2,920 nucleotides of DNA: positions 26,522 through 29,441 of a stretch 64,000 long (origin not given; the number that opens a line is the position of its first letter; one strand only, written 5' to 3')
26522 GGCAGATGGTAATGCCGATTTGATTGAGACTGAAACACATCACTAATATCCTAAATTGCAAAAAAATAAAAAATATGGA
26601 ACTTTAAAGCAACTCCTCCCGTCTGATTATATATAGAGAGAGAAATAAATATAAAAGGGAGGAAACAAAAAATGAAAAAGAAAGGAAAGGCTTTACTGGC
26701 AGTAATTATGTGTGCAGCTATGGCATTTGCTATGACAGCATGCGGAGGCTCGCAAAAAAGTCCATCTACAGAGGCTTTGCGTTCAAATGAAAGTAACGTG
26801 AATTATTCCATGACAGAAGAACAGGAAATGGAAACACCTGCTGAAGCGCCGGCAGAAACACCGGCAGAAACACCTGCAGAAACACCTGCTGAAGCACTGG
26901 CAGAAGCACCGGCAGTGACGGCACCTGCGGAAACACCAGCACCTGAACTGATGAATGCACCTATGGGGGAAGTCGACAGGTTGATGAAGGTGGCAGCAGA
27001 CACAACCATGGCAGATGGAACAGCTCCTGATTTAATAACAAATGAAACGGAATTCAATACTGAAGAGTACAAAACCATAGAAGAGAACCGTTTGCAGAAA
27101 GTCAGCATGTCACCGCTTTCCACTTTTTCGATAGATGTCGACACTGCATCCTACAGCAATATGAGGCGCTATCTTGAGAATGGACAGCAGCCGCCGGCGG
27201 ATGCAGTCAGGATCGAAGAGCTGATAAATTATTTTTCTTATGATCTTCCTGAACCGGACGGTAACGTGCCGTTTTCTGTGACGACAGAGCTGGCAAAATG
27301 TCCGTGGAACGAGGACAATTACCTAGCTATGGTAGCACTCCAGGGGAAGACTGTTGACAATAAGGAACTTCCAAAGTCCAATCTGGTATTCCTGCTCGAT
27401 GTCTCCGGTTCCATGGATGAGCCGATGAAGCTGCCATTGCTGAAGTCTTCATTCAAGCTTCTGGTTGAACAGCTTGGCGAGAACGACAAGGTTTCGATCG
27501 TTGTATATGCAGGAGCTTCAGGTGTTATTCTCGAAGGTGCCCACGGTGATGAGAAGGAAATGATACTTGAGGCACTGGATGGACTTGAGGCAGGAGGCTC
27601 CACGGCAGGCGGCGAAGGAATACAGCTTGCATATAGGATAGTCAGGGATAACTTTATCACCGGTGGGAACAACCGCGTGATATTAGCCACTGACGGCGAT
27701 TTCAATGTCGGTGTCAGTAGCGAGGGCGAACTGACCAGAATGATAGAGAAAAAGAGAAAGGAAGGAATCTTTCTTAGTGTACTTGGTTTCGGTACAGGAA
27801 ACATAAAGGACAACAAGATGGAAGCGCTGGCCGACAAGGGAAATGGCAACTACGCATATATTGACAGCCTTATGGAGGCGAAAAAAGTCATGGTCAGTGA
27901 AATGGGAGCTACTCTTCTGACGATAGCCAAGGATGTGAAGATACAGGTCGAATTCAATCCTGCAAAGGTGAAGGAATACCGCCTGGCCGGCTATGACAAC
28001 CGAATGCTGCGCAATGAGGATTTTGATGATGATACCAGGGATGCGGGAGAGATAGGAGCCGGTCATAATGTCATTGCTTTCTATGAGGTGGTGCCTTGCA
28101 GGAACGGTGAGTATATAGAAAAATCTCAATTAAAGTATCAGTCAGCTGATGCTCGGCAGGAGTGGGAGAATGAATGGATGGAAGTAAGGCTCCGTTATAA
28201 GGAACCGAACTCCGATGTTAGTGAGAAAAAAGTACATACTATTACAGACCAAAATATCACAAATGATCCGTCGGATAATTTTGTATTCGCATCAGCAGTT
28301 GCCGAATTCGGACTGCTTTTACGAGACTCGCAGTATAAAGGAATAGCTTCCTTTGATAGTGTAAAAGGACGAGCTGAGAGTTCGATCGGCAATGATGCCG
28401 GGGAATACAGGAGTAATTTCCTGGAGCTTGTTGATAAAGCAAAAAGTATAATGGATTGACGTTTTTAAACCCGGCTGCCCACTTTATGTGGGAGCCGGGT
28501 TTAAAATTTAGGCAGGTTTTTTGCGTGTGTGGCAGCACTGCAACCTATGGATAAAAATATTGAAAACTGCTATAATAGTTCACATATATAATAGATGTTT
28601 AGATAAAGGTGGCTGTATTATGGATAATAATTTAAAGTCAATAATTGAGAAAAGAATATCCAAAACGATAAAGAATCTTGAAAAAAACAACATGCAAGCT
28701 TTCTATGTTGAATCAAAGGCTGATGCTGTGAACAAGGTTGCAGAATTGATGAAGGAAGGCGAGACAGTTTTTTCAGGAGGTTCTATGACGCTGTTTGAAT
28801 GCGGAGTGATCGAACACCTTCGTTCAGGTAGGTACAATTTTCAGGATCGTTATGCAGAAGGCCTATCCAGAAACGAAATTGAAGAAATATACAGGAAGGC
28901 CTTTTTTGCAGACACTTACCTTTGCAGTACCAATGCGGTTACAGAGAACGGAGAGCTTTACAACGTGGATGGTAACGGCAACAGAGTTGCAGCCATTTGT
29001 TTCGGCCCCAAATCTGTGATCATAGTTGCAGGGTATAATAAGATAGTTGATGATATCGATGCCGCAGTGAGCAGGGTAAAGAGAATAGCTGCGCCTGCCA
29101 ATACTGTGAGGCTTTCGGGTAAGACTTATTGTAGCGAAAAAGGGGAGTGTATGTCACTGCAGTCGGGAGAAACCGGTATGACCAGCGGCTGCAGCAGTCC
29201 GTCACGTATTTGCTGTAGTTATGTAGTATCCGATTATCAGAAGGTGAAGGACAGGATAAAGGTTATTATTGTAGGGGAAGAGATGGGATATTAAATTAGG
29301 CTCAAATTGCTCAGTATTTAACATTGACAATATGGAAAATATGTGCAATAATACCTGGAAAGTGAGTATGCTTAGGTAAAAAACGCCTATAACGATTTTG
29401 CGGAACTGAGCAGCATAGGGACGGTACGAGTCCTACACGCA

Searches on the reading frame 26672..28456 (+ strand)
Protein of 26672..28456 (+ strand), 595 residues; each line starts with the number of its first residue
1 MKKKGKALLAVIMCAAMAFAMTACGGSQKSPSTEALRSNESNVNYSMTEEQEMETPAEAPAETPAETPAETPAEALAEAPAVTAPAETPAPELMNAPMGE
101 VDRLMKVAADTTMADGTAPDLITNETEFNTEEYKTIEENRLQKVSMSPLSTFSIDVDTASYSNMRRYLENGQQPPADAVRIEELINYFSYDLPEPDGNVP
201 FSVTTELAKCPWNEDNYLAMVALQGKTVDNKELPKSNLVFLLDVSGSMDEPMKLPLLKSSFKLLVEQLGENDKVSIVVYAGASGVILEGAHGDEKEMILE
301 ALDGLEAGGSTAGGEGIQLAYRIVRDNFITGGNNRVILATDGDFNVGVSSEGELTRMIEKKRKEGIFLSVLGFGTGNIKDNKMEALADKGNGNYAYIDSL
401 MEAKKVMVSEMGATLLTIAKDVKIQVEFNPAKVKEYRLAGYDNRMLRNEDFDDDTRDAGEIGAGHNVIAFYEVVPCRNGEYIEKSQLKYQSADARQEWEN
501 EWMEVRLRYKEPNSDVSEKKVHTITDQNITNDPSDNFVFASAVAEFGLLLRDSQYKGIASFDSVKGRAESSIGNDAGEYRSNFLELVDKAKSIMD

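Call 26: search_protein_families(library=pfam, proteins=[window:26672-28456:+], max_evalue=0.01)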
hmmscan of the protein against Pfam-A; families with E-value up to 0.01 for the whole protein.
window:26672-28456:+ (595 aa): 5 families
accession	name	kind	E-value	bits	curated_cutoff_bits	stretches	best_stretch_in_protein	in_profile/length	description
PF12034.13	YfbK_C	-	8.3e-65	218.8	25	1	413-592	1-183/184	Uncharacterized protein YfbK, C-terminal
PF12450.13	vWF_A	-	4.9e-41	139.1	25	1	128-218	2-92/94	von Willebrand factor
PF00092.34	VWA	-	3.5e-16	60.4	23.8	1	237-400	1-164/174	von Willebrand factor type A domain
PF13519.12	VWA_2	-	2.9e-12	47.6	27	1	238-342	1-106/107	von Willebrand factor type A domain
PF13768.12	VWA_3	-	2.2e-08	34.7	27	1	237-394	2-153/155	von Willebrand factor type A domain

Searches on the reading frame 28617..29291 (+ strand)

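Call 26: search_protein_families(library=pfam, proteins=[window:28617-29291:+], max_evalue=0.01)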
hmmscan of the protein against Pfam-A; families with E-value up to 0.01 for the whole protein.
window:28617-29291:+ (225 aa): 1 family
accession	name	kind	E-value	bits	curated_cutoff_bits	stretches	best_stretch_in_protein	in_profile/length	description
PF02589.21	LUD_dom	-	6e-58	196.1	22.6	1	15-219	2-189/189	LUD domain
